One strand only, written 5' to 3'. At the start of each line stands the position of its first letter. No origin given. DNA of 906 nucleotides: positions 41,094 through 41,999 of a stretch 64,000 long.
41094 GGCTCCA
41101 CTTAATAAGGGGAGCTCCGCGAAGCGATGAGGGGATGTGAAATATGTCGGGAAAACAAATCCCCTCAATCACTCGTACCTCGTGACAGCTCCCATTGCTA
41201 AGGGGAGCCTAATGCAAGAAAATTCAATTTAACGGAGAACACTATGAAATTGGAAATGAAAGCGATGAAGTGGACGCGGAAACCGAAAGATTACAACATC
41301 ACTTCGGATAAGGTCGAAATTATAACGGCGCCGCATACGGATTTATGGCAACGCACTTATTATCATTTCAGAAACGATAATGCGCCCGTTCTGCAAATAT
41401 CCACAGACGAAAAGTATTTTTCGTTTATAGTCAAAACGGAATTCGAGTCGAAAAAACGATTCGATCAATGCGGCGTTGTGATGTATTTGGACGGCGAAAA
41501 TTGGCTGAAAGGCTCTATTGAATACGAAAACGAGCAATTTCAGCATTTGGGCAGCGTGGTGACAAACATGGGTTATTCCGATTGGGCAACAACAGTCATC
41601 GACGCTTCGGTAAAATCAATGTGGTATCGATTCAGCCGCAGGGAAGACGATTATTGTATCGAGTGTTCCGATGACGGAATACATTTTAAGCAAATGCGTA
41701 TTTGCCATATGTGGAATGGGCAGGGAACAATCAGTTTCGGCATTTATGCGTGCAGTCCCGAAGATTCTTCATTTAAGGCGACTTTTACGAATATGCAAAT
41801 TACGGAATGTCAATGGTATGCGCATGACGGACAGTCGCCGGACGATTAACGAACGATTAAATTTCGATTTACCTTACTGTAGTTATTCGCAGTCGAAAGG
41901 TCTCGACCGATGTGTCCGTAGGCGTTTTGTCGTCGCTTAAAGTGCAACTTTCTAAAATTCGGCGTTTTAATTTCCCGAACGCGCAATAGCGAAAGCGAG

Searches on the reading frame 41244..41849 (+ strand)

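Call 85: search_protein_families(library=pfam, proteins=[window:41244-41849:+], max_evalue=0.001)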
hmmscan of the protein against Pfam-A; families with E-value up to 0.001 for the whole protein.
window:41244-41849:+ (201 aa): 2 families
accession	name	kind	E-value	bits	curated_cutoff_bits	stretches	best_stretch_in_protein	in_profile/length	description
PF07081.18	DUF1349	-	3e-66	223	32.4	1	10-189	1-179/179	Protein of unknown function (DUF1349)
PF17851.8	GH43_C2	-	4.7e-05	23.6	22.7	1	57-183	58-199/203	Beta xylosidase C-terminal Concanavalin A-like domain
